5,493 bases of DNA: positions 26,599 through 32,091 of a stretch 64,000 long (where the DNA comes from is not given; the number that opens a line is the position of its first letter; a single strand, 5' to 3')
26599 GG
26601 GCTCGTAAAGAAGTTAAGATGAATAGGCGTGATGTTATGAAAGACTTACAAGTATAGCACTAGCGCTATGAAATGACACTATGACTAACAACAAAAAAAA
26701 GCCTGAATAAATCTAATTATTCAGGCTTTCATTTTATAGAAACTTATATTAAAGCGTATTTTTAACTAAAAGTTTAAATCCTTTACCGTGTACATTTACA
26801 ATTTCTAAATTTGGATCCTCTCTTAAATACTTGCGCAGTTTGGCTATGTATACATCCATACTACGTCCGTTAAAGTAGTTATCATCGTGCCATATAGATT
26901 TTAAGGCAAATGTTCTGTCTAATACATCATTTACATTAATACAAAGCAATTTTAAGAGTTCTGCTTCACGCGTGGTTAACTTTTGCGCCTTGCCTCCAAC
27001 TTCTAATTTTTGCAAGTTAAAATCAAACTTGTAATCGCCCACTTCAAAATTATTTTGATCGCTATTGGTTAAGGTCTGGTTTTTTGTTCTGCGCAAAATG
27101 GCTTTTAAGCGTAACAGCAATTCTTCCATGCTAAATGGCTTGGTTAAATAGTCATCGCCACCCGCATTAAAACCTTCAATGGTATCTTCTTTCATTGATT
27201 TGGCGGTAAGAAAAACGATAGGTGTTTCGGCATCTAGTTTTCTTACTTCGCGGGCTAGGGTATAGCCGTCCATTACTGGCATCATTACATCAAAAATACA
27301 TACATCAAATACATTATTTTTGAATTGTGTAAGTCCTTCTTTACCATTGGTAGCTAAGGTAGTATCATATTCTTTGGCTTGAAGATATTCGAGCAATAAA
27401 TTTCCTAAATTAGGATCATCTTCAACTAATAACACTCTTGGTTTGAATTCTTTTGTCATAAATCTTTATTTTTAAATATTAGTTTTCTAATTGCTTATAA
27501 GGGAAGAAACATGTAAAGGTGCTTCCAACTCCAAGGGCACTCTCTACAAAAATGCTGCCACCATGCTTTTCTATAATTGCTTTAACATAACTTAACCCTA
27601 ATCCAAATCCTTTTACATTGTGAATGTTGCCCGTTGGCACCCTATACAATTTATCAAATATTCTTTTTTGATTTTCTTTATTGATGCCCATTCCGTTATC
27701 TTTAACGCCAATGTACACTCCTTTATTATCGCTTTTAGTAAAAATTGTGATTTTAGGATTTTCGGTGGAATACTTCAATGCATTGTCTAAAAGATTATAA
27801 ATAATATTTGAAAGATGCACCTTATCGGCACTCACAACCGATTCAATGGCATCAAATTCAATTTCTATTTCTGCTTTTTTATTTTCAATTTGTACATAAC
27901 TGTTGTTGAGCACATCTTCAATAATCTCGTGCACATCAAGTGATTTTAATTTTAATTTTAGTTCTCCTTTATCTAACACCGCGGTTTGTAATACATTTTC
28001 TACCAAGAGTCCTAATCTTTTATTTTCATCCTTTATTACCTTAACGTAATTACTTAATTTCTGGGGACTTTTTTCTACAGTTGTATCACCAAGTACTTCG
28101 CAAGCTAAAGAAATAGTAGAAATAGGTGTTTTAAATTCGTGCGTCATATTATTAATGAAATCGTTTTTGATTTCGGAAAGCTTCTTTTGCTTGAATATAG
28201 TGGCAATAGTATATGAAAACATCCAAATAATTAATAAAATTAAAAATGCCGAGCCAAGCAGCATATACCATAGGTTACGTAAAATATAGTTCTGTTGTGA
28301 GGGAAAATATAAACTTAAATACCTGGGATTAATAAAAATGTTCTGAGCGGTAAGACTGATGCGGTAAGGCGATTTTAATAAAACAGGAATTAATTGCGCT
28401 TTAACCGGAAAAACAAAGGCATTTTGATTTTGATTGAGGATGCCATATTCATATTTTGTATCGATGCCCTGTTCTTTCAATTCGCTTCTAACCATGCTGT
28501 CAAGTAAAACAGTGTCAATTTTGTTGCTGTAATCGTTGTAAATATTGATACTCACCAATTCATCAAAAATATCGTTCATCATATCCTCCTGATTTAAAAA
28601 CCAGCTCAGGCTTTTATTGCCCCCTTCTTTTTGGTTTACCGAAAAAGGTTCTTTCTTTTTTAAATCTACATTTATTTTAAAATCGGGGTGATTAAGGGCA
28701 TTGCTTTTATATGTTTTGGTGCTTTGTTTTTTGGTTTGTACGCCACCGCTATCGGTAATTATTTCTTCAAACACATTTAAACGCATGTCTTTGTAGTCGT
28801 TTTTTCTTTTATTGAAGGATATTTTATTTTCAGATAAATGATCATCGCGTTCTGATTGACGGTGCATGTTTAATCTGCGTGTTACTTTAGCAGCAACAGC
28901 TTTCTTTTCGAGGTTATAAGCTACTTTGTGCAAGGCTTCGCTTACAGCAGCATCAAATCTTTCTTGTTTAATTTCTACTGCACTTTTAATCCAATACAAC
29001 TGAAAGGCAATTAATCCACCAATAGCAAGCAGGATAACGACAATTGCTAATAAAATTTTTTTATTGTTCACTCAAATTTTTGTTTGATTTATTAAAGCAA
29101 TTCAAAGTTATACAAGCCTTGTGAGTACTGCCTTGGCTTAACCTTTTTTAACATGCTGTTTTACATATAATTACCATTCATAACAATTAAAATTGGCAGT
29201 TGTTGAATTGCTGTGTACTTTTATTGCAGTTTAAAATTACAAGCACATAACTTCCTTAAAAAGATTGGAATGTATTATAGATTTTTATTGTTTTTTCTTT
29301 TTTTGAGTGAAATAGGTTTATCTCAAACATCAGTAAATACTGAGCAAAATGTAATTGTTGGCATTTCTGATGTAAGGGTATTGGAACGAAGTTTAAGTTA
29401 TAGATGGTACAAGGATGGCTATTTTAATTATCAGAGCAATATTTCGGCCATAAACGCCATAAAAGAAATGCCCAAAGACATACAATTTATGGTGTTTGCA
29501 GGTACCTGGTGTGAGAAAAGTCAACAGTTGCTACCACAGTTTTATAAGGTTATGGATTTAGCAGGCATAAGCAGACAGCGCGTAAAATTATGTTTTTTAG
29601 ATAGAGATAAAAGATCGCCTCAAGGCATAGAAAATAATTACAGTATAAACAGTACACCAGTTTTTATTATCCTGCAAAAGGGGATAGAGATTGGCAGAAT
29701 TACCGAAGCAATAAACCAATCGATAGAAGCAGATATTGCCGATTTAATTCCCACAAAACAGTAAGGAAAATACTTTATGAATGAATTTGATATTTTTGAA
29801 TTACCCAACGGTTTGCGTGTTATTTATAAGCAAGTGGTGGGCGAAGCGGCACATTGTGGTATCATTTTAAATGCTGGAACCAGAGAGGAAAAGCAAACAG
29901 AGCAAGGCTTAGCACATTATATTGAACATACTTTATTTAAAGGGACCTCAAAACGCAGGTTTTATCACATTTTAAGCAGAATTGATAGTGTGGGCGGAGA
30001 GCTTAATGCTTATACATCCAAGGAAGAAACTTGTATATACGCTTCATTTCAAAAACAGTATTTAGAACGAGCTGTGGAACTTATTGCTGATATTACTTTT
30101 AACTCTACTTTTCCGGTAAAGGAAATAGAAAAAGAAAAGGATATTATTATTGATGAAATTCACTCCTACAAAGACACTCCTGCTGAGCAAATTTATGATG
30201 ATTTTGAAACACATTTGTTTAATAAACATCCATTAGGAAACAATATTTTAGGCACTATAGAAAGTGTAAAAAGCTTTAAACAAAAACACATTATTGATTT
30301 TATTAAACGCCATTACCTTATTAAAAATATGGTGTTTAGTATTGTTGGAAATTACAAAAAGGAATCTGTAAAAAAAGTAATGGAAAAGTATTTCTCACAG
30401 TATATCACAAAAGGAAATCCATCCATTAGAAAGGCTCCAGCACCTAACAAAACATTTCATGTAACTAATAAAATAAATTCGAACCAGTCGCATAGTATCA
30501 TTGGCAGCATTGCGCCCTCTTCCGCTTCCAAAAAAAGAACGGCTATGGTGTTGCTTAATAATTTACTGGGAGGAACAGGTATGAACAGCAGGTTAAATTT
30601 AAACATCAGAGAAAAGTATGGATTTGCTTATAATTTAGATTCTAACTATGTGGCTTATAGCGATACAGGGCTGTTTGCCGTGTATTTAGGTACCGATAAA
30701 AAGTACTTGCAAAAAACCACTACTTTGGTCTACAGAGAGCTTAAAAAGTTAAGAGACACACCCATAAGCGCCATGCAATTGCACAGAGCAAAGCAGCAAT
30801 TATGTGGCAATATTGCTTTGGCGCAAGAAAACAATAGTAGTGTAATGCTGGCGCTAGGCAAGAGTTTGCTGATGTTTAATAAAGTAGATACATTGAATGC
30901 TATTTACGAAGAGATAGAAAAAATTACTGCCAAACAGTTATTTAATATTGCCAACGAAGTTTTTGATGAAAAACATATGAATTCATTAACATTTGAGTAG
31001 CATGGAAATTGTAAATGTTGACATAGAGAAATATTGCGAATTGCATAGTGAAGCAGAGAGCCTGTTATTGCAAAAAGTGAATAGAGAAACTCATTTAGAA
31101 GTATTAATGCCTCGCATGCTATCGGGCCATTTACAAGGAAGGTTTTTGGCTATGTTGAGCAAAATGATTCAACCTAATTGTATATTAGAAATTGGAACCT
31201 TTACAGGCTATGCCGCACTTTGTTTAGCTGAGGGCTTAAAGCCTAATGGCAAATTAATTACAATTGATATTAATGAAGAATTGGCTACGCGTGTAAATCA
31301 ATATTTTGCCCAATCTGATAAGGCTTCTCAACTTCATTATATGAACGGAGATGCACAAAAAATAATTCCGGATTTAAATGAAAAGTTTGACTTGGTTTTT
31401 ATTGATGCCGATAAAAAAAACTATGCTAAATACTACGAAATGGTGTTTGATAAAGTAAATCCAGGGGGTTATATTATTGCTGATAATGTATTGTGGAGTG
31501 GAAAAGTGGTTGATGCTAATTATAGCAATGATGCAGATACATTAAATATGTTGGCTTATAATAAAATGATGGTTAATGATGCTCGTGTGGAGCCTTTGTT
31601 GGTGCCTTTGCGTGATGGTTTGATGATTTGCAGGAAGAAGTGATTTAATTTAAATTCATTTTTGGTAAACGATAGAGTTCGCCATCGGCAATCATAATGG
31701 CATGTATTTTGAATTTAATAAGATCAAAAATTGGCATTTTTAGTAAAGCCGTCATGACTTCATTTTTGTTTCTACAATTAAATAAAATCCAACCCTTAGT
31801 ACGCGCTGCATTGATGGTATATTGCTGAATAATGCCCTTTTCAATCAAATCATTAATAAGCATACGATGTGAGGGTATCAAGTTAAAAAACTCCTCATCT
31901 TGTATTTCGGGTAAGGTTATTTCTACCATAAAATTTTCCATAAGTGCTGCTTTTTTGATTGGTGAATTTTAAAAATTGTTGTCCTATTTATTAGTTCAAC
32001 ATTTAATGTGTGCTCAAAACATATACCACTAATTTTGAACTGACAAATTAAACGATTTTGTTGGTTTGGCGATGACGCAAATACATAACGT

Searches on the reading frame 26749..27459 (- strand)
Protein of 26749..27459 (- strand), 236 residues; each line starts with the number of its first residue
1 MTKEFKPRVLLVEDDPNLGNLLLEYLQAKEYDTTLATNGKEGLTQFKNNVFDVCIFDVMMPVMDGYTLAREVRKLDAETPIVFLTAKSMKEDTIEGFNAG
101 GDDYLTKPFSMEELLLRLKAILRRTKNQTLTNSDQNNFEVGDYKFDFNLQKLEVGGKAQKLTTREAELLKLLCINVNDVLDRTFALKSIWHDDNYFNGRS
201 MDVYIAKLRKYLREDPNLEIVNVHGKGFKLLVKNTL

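Call 20: search_protein_families(library=pfam, proteins=[window:26749-27459:-], max_evalue=0.0001)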
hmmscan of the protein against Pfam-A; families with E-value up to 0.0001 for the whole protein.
window:26749-27459:- (236 aa): 2 families
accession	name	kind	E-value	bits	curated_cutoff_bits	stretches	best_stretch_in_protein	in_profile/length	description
PF00072.30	Response_reg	-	4.8e-29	101.2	30.2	1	9-118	1-110/111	Response regulator receiver domain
PF00486.34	Trans_reg_C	-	1.1e-15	57.9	26.2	1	157-230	2-77/77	Transcriptional regulatory protein, C terminal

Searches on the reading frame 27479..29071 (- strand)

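Call 20: search_protein_families(library=pfam, proteins=[window:27479-29071:-], max_evalue=0.0001)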
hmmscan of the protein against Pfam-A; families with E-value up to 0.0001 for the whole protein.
window:27479-29071:- (530 aa): 3 families
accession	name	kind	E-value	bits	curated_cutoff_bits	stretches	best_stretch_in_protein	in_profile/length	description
PF02518.31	HATPase_c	-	3.4e-26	92.3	26.4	1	416-526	2-110/111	Histidine kinase-, DNA gyrase B-, and HSP90-like ATPase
PF00512.31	HisKA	-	4.7e-14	52.6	26.9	1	302-366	2-63/66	His Kinase A (phospho-acceptor) domain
PF14501.12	HATPase_c_5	-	6.1e-05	23.3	22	1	418-510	4-89/102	GHKL domain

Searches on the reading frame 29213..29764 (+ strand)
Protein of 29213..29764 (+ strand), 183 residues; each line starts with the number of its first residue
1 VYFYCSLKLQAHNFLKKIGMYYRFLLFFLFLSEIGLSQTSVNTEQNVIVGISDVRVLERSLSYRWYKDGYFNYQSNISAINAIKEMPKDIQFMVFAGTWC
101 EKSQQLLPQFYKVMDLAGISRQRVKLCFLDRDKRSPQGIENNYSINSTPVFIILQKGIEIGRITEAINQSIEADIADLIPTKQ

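Call 20: search_protein_families(library=pfam, proteins=[window:29213-29764:+], max_evalue=0.0001)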
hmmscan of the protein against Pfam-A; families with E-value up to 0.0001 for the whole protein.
window:29213-29764:+ (183 aa): 2 families
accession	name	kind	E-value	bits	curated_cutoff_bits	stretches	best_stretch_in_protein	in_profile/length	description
PF00085.26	Thioredoxin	-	7.4e-05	23.1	23.5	0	89-175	19-101/103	Thioredoxin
PF14595.12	Thioredoxin_9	-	9.6e-05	22.7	25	0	68-159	21-109/129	Thioredoxin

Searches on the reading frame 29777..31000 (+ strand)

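Call 21: search_protein_families(library=pfam, proteins=[window:29777-31000:+], max_evalue=0.0001)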
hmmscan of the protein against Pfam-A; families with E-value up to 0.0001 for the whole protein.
window:29777-31000:+ (407 aa): 2 families
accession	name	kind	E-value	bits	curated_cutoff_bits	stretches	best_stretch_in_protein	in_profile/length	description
PF05193.26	Peptidase_M16_C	-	1.1e-35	123.6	23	1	169-342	4-181/181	Peptidase M16 inactive domain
PF00675.25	Peptidase_M16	-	1.1e-31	110.1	22.3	1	15-160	2-148/149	Insulinase (Peptidase family M16)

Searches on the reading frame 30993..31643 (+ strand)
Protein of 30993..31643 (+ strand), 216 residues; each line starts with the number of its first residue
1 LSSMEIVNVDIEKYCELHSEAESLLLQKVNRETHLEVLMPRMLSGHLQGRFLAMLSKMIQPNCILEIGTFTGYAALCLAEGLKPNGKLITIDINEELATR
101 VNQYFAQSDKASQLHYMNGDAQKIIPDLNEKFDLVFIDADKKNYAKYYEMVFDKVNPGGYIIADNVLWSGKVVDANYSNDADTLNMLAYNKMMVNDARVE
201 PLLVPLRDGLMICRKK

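Call 21: search_protein_families(library=pfam, proteins=[window:30993-31643:+], max_evalue=0.0001)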
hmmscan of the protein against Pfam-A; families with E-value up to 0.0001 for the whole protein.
window:30993-31643:+ (216 aa): 6 families
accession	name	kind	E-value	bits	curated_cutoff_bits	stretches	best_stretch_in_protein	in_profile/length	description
PF01596.23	Methyltransf_3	-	3.8e-48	163.9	22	1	18-216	3-204/204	O-methyltransferase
PF13578.12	Methyltransf_24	-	3.8e-16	60.3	26.3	1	65-166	1-105/105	Methyltransferase domain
PF13847.12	Methyltransf_31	-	1.3e-08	35.1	27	1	64-167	7-113/145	Methyltransferase domain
PF01135.25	PCMT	-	2.6e-08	34.3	20.3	1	45-162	59-170/210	Protein-L-isoaspartate(D-aspartate) O-methyltransferase (PCMT)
PF13649.12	Methyltransf_25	-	2.7e-08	34.8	27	1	64-159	1-97/97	Methyltransferase domain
PF01209.24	Ubie_methyltran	-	8.1e-05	22.5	20.1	1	52-161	39-149/233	ubiE/COQ5 methyltransferase family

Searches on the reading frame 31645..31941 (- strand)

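Call 21: search_protein_families(library=pfam, proteins=[window:31645-31941:-], max_evalue=0.0001)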
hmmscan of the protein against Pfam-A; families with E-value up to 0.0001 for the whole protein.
window:31645-31941:- (98 aa): 1 family
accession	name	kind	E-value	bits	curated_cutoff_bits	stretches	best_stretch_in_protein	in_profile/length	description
PF02426.22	MIase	-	1.9e-05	25.1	26.7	1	6-81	5-83/90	Muconolactone delta-isomerase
